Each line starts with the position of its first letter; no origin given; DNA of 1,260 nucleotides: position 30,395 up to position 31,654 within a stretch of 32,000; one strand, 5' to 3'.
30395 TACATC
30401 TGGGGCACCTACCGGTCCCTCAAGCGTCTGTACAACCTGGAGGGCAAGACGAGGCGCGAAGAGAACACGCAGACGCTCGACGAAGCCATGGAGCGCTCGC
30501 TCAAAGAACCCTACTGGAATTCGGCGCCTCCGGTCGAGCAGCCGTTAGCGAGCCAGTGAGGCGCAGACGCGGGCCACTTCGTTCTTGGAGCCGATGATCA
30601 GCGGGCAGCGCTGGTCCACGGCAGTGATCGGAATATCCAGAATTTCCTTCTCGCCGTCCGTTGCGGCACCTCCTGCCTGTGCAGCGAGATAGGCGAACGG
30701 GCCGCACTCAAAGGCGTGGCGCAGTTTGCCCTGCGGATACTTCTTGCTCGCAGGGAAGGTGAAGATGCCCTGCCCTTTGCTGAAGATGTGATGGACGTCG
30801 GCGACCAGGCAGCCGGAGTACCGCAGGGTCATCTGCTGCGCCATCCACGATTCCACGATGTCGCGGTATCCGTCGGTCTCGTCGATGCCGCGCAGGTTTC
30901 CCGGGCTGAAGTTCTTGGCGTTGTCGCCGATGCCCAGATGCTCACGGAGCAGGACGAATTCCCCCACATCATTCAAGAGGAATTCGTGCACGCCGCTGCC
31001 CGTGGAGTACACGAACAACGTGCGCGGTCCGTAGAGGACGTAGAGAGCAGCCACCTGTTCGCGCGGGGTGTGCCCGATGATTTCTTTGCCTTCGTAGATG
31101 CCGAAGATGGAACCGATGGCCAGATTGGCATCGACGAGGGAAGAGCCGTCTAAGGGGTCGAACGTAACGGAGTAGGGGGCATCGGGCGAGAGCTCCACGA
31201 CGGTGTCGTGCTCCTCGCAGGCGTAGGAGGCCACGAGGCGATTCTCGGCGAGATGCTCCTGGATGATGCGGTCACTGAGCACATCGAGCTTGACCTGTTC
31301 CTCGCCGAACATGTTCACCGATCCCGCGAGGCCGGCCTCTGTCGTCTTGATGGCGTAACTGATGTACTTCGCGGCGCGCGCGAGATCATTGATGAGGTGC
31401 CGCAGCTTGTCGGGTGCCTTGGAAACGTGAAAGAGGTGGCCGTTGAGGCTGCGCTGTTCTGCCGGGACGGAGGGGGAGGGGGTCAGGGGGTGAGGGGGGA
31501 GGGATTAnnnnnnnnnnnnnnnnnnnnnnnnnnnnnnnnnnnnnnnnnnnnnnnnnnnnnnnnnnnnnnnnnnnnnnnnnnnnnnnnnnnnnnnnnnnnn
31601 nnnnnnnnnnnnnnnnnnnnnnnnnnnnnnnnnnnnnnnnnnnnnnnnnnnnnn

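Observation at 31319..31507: fbp lacks a canonical start for its conserved N-terminus and is in frame with the TAA stop of the upstream gap paralog across a Pro-rich linker-like segment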

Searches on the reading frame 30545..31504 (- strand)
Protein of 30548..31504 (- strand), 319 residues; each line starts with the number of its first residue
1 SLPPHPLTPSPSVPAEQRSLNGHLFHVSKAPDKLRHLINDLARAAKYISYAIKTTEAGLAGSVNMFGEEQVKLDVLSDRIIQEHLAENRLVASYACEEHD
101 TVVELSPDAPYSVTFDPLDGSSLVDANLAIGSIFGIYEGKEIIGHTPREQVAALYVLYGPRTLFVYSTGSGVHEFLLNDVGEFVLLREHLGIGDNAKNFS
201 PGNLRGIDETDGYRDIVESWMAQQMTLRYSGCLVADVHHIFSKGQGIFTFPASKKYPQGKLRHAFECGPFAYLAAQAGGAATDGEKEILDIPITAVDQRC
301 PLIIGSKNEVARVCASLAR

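Call 6: search_protein_families(library=pfam, proteins=[window:30548-31504:-], max_evalue=0.01)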
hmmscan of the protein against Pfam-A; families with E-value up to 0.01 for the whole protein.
seq(319 aa): 2 families
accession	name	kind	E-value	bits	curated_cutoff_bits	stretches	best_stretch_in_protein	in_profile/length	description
PF00316.25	FBPase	-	4.2e-42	144.4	34.8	1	28-187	15-190/191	Fructose-1-6-bisphosphatase, N-terminal domain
PF18913.5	FBPase_C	-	8e-37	126.3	27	1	194-315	3-124/127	Fructose-1-6-bisphosphatase, C-terminal domain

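Call 7: search_solved_structures(query=window:30548-31504:-, show_alignments=3)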
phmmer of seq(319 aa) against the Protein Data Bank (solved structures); distinct sequences matched with E-value up to 0.001: 43.
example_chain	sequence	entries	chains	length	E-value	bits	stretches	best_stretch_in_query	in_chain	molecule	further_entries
5iz3_A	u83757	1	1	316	4.8e-58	200.1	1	33-313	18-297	sedoheptulose-1,7-bisphosphatase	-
5iz3_B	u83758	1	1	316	1.7e-57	198.3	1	33-313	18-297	Predicted protein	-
7b2o_A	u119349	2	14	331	2.5e-57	197.7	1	25-312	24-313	FBPase domain-containing protein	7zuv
1bk4_A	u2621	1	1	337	6.6e-48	166.8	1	33-311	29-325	PROTEIN (FRUCTOSE-1,6-BISPHOSPHATASE)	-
4ir8_A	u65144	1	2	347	2.7e-47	164.8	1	33-314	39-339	Sedoheptulose-1,7 bisphosphatase, putative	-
4he1_A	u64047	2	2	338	1.1e-46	162.8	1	28-312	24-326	Fructose-1,6-bisphosphatase isozyme 2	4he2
5q0c_A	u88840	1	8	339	1.1e-46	162.8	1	28-312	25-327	Fructose-1,6-bisphosphatase isozyme 2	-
4he0_A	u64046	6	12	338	1.1e-46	162.8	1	28-312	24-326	Fructose-1,6-bisphosphatase isozyme 2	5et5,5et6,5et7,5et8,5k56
4mjo_A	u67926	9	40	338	1.2e-46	162.7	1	31-311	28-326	Fructose-1,6-bisphosphatase 1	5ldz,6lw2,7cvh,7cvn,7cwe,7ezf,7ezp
1fta_A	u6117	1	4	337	1.4e-46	162.5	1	31-311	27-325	FRUCTOSE-1,6-BISPHOSPHATASE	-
9xv1_A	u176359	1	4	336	2.2e-46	161.8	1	31-311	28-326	Fructose-1,6-bisphosphatase 1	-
3a29_A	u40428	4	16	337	2.2e-46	161.8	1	31-311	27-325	Fructose-1,6-bisphosphatase 1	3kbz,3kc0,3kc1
2fie_A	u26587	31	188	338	2.2e-46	161.8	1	31-311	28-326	Fructose-1,6-bisphosphatase 1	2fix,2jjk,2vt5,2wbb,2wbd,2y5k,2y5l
2fhy_A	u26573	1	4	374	2.2e-46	161.8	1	29-311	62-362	Fructose-1,6-bisphosphatase 1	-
7wvb_A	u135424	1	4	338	2.4e-46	161.7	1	31-311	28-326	Fructose-1,6-bisphosphatase 1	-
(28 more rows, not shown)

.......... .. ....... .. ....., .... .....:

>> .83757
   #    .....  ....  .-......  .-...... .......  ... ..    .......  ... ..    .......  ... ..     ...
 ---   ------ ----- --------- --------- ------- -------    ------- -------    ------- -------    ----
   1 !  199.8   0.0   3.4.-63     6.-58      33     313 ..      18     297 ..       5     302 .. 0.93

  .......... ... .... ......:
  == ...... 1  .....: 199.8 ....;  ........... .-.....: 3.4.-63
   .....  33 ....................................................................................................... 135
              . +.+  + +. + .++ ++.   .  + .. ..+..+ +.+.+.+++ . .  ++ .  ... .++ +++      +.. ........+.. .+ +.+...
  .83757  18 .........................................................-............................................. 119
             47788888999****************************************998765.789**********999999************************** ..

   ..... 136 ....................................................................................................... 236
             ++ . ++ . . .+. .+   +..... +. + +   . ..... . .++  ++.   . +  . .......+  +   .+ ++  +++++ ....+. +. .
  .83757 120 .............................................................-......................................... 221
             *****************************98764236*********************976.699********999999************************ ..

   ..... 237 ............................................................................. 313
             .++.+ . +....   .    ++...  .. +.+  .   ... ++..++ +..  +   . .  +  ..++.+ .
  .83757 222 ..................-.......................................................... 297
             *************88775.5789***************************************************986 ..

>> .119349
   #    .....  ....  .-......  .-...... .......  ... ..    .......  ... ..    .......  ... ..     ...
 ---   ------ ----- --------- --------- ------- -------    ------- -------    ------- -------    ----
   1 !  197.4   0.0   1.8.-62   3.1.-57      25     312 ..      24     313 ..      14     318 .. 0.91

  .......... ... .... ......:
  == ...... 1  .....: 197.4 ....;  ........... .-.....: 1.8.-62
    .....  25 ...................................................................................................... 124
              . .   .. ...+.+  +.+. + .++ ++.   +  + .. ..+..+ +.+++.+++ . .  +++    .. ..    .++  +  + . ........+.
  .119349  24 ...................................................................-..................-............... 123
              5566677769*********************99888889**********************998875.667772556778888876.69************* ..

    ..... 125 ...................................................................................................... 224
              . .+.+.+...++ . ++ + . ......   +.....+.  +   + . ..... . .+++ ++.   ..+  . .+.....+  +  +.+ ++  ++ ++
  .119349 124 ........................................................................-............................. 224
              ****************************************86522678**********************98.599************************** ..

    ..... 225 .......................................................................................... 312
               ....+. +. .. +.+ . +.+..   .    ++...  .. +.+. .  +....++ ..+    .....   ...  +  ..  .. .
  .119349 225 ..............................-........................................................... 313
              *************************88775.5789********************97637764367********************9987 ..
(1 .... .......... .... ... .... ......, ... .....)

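Call 8: find_homologous_proteins(query=window:30548-31504:-)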
Query seq(319 aa) (319 aa): 7575 proteins with E <= 0.001 among 8000 candidates; the best 120 are listed.
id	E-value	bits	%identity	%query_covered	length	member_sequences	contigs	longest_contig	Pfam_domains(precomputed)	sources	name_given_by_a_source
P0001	2.8e-195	666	93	98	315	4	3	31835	PF00316.26,PF18913.6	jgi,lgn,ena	-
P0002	2.0e-194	663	92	98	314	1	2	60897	PF00316.26,PF18913.6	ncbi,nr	ncbi:MAG: fructose-1,6-bisphosphatase [Candidatus Peribacteraceae bacterium]|nr:fructose-1,6-bisphos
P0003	3.3e-194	662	93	97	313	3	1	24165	PF00316.26,PF18913.6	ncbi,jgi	ncbi:MAG: class 1 fructose-bisphosphatase [Candidatus Peribacter sp.]|jgi:fructose-1,6-bisphosphatas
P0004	1.5e-192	657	93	97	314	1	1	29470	PF00316.26,PF18913.6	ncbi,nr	ncbi:MAG: class 1 fructose-bisphosphatase [Candidatus Peribacter sp.]|nr:class 1 fructose-bisphospha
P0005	1.9e-191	653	91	98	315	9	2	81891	PF00316.26,PF18913.6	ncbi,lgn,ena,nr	ncbi:hypothetical protein AUJ46_06150 [Candidatus Peregrinibacteria bacterium CG1_02_54_53]|nr:MAG: 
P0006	2.9e-191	653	92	97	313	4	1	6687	PF00316.26,PF18913.6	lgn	-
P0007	5.9e-191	652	91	97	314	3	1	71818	PF00316.26,PF18913.6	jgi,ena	-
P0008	1.5e-189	647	91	97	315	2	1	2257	PF00316.26,PF18913.6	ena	-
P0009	2.7e-188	643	89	98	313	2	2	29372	PF00316.26,PF18913.6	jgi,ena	-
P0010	2.8e-181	620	87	97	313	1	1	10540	PF00316.26,PF18913.6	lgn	-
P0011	5.0e-181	619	88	97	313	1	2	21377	PF00316.26,PF18913.6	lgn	-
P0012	7.0e-179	612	86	97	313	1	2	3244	PF00316.26,PF18913.6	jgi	jgi:fructose-1,6-bisphosphatase I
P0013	3.1e-175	600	84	98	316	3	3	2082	PF00316.26,PF18913.6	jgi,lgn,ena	-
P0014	3.5e-167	573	82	97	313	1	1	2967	PF00316.26,PF18913.6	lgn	-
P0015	2.0e-160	551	75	98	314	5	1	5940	PF00316.26,PF18913.6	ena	-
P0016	1.1e-157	542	75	97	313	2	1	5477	PF00316.26,PF18913.6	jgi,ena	-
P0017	4.7e-153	527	74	97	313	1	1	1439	PF00316.26,PF18913.6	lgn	-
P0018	6.9e-153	527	74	97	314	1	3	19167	PF00316.26,PF18913.6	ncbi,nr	ncbi:MAG: fructose-1,6-bisphosphatase [Candidatus Peribacteraceae bacterium]|nr:fructose-1,6-bisphos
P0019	7.4e-150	517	73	97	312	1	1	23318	PF00316.26,PF18913.6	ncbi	ncbi:MAG: class 1 fructose-bisphosphatase [Candidatus Peregrinibacteria bacterium]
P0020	2.4e-143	495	69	97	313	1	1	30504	PF00316.26,PF18913.6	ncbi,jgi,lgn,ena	ncbi:MAG: class 1 fructose-bisphosphatase [Candidatus Peregrinibacteria bacterium]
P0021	2.5e-139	482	68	99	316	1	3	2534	PF00316.26,PF18913.6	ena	-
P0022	1.2e-138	480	70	94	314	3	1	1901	PF00316.26,PF18913.6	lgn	-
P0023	2.7e-138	479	66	97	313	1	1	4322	PF00316.26,PF18913.6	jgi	jgi:fructose-1,6-bisphosphatase I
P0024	3.9e-138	478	69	95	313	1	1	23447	PF00316.26,PF18913.6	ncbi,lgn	-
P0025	5.8e-138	478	69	96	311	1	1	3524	PF00316.26,PF18913.6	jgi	jgi:fructose-1,6-bisphosphatase I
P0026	8.5e-138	477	68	97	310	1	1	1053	PF00316.26,PF18913.6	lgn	-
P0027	2.0e-137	476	67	97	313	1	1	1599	PF00316.26,PF18913.6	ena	-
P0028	2.1e-137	476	66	99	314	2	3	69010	PF00316.26,PF18913.6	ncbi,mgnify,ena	ncbi:MAG: class 1 fructose-bisphosphatase [Patescibacteria group bacterium]|mgnify:CR=1 FL=1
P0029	2.4e-137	475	67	98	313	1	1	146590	PF00316.26,PF18913.6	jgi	jgi:fructose-1,6-bisphosphatase I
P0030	2.6e-137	475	68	96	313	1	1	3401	PF00316.26,PF18913.6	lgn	-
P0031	2.6e-137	475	66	97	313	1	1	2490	PF00316.26,PF18913.6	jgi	jgi:fructose-1,6-bisphosphatase I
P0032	2.9e-137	475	69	97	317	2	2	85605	PF00316.26,PF18913.6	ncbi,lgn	-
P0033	7.2e-137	474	68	97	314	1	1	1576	PF00316.26,PF18913.6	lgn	-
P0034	8.6e-137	474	68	96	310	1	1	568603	PF00316.26,PF18913.6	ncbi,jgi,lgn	-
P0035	8.8e-137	474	68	96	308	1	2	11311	PF00316.26,PF18913.6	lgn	-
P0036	9.0e-137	474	68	96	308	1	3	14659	PF00316.26,PF18913.6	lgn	-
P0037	9.0e-137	474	67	99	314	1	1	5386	PF00316.26,PF18913.6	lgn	-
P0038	9.6e-137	474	68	97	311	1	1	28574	PF00316.26,PF18913.6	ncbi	-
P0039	1.1e-136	473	69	97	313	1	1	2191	PF00316.26,PF18913.6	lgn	-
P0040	1.1e-136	473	67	96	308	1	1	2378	PF00316.26,PF18913.6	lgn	-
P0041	1.3e-136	473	68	95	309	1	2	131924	PF00316.26,PF18913.6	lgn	-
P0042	1.5e-136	473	67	94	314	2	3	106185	PF00316.26,PF18913.6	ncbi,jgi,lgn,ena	-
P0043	1.5e-136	473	66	97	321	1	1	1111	PF00316.26,PF18913.6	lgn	-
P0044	1.5e-136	473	70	94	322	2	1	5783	PF00316.26,PF18913.6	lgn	-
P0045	1.7e-136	473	69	97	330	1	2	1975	PF00316.26,PF18913.6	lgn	-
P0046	1.7e-136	473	66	98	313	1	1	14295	PF00316.26,PF18913.6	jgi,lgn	-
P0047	1.7e-136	473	66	99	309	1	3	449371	PF00316.26,PF18913.6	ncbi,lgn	-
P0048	3.1e-136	472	66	98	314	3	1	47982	PF00316.26,PF18913.6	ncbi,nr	ncbi:fructose-1,6-bisphosphatase [Candidatus Peregrinibacteria bacterium]|nr:fructose-1,6-bisphospha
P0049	5.0e-136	471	69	97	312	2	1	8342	PF00316.26,PF18913.6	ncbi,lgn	-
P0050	6.4e-136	471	67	97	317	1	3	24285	PF00316.26,PF18913.6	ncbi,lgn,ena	-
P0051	8.8e-136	470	67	95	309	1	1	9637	PF00316.26,PF18913.6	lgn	-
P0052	9.8e-136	470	67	96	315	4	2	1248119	PF00316.26,PF18913.6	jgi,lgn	-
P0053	1.0e-135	470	66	97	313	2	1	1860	PF00316.26,PF18913.6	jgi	-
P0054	1.6e-135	469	66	98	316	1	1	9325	PF00316.26,PF18913.6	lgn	-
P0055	1.8e-135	469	66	97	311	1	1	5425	PF00316.26,PF18913.6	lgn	-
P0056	2.3e-135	469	66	98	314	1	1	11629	PF00316.26,PF18913.6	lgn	-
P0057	2.4e-135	469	68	94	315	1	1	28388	PF00316.26,PF18913.6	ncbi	-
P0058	2.5e-135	469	68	97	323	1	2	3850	PF00316.26,PF18913.6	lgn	-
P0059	2.5e-135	469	66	96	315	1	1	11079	PF00316.26,PF18913.6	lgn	-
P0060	2.6e-135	469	68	93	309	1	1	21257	PF00316.26,PF18913.6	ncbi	-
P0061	2.8e-135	469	68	98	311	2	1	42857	PF00316.26,PF18913.6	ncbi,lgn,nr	ncbi:MAG: fructose-1,6-bisphosphatase I [Candidatus Peregrinibacteria bacterium Greene0416_19]|nr:MA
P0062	4.5e-135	468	66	98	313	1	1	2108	PF00316.26,PF18913.6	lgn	-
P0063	4.8e-135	468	69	96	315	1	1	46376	PF00316.26,PF18913.6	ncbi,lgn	-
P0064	5.3e-135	468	66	95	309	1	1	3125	PF00316.26,PF18913.6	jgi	jgi:fructose-1,6-bisphosphatase I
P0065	5.8e-135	468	67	94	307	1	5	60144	PF00316.26,PF18913.6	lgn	-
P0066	6.3e-135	468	66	98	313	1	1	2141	PF00316.26,PF18913.6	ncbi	-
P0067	7.2e-135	467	66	96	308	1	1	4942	PF00316.26,PF18913.6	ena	-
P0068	7.9e-135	467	69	92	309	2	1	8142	PF00316.26,PF18913.6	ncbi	-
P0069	8.4e-135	467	67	97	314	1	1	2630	PF00316.26,PF18913.6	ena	-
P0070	8.7e-135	467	66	98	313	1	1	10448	PF00316.26,PF18913.6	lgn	-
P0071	8.9e-135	467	66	98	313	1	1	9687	PF00316.26,PF18913.6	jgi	jgi:fructose-1,6-bisphosphatase I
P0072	9.5e-135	467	66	96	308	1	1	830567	PF00316.26,PF18913.6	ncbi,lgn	-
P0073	1.2e-134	467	66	98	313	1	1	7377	PF00316.26,PF18913.6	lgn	-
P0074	1.4e-134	466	66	98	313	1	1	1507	PF00316.26,PF18913.6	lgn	-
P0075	1.7e-134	466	68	97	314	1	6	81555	PF00316.26,PF18913.6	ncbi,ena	-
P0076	1.9e-134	466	66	97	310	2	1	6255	PF00316.26,PF18913.6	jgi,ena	jgi:fructose-1,6-bisphosphatase I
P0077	2.1e-134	466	68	94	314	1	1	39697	PF00316.26,PF18913.6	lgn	-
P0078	3.0e-134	465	67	95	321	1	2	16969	PF00316.26,PF18913.6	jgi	-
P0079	5.1e-134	465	64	99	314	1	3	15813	PF00316.26,PF18913.6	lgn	-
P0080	5.8e-134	464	68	94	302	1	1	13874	PF00316.26,PF18913.6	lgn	-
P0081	6.6e-134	464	68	96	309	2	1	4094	PF00316.26,PF18913.6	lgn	-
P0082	7.4e-134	464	66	98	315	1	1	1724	PF00316.26,PF18913.6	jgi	jgi:fructose-1,6-bisphosphatase I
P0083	8.1e-134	464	64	97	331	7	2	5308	PF00316.26,PF18913.6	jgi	jgi:fructose-1,6-bisphosphatase I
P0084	1.2e-133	463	65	98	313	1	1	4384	PF00316.26,PF18913.6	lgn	-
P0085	1.3e-133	463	67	95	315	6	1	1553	PF00316.26,PF18913.6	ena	-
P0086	1.4e-133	463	65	97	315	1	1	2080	PF00316.26,PF18913.6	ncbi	-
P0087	2.0e-133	463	66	97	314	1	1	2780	PF00316.26,PF18913.6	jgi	-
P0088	2.0e-133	463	66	97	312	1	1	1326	PF00316.26,PF18913.6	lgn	-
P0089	2.1e-133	463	67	97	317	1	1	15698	PF00316.26,PF18913.6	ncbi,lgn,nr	ncbi:MAG: fructose-1,6-bisphosphatase [Candidatus Peribacteraceae bacterium]|nr:fructose-1,6-bisphos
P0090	2.1e-133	462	66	97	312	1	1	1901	PF00316.26,PF18913.6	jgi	jgi:fructose-1,6-bisphosphatase I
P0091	2.2e-133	462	66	98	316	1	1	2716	PF00316.26,PF18913.6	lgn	-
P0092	2.7e-133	462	67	96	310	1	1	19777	PF00316.26,PF18913.6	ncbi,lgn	-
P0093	3.1e-133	462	66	97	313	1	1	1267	PF00316.26,PF18913.6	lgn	-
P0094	4.0e-133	462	66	97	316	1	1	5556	PF00316.26,PF18913.6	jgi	jgi:fructose-1,6-bisphosphatase I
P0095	4.0e-133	462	66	97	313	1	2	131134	PF00316.26,PF18913.6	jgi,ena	jgi:fructose-1,6-bisphosphatase I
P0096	4.6e-133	461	67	95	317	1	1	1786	PF00316.26,PF18913.6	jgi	-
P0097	6.0e-133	461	64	98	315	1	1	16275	PF00316.26,PF18913.6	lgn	-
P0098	1.1e-132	460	66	97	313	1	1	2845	PF00316.26,PF18913.6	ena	-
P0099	1.5e-132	460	63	99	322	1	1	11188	PF00316.26,PF18913.6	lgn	-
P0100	1.7e-132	460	65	96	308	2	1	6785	PF00316.26,PF18913.6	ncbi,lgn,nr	ncbi:MAG: fructose-1,6-bisphosphatase [Candidatus Peribacteraceae bacterium]|nr:fructose-1,6-bisphos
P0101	1.8e-132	459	64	99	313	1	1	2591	PF00316.26,PF18913.6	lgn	-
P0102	2.9e-132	459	66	96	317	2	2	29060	PF00316.26,PF18913.6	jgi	jgi:fructose-1,6-bisphosphatase I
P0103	3.9e-132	458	66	97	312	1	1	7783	PF00316.26,PF18913.6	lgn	-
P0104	4.1e-132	458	67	97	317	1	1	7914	PF00316.26,PF18913.6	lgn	-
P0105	4.7e-132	458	65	94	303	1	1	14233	PF00316.26,PF18913.6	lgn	-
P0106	4.7e-132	458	65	98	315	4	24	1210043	PF00316.26,PF18913.6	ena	-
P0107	5.8e-132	458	65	97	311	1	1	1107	PF00316.26,PF18913.6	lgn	-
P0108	5.8e-132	458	69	95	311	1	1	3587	PF00316.26,PF18913.6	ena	-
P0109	8.7e-132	457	64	98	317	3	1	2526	PF00316.26,PF18913.6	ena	-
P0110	9.1e-132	457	66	97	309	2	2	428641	PF00316.26,PF18913.6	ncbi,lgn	-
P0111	1.3e-131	457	68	94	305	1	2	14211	PF00316.26,PF18913.6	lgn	-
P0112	1.3e-131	457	66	97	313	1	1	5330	PF00316.26,PF18913.6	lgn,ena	-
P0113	1.3e-131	457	66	96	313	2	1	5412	PF00316.26,PF18913.6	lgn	-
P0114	1.4e-131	457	66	95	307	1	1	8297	PF00316.26,PF18913.6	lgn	-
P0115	1.4e-131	457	67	97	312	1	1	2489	PF00316.26,PF18913.6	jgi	jgi:fructose-1,6-bisphosphatase I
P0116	1.9e-131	456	64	99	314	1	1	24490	PF00316.26,PF18913.6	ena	-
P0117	1.9e-131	456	66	97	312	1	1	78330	PF00316.26,PF18913.6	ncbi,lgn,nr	ncbi:MAG: class 1 fructose-bisphosphatase [Candidatus Peregrinibacteria bacterium]|nr:class 1 fructo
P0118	1.9e-131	456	66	95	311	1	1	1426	PF00316.26,PF18913.6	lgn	-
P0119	2.2e-131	456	66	98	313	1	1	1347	PF00316.26,PF18913.6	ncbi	-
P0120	2.4e-131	456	65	95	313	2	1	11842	PF00316.26,PF18913.6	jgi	-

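Call 9: find_related_loci(query=window:30548-31450:-, collection=genome_contigs, flank=4000)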
Query seq(301 aa) (301 aa) in genome_contigs; peptide patterns used: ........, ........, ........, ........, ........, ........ (x = any residue, [..] = any of these).
132 stretches matched a pattern; 10 encode a relative of the query (tblastn E <= 1e-3); 10 distinct loci.
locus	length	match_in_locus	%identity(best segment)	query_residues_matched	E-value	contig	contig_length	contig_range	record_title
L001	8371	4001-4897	94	1-299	0e+0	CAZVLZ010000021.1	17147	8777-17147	MAG TPA_asm: uncultured Candidatus Peribacteria bacterium isolate SRP263991_co1_524 genome assembly, contig: NODE_4953_l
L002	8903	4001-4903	92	1-301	0e+0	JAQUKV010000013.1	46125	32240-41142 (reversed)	MAG: Candidatus Peribacteraceae bacterium isolate STD1_115 NODE_1516_length_46125_cov_10.297665_Sandtown_D1, whole genom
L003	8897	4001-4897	93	1-299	0e+0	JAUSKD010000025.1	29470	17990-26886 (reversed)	MAG: Candidatus Peribacter sp. isolate E14_metabat.bin.351 E14_k141_809388, whole genome shotgun sequence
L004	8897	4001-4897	93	1-299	0e+0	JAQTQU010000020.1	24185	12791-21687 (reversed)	MAG: Candidatus Peribacteraceae bacterium isolate STB_147 NODE_4548_length_24185_cov_3.841965_Sandtown_B, whole genome s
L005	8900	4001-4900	92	1-300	0e+0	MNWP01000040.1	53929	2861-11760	MAG: Candidatus Peregrinibacteria bacterium CG1_02_54_53 cg1_0.2_scaffold_273_c, whole genome shotgun sequence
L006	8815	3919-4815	91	1-299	0e+0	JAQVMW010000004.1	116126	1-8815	MAG: Candidatus Peribacteraceae bacterium isolate STF1_142 NODE_216_length_116126_cov_4.989491_Sandtown_F1, whole genome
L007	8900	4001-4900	91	1-300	0e+0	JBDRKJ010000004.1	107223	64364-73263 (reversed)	MAG: Candidatus Peregrinibacteria bacterium isolate MEGAHIT-group-1.70 k141_1090404, whole genome shotgun sequence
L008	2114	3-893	90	4-300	0e+0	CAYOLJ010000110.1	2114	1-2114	MAG TPA_asm: uncultured Candidatus Peribacteria bacterium isolate SRP178699_co1_637 genome assembly, contig: NODE_92837_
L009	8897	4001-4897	69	1-299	9e-145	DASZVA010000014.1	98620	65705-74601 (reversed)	MAG TPA_asm: Candidatus Peribacteraceae bacterium isolate SMAG_U6119 k141_696706, whole genome shotgun sequence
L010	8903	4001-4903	76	1-301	7e-163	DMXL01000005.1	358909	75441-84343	MAG TPA_asm: Candidatus Peribacteria bacterium isolate UBA11694 contig_429, whole genome shotgun sequence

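Call 13: find_encoding_contigs(protein=window:30545-31318:-, flank=3000, max_places=10)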
Protein window:30545-31318:- (257 aa): no gene with exactly this product is on record in the collection.
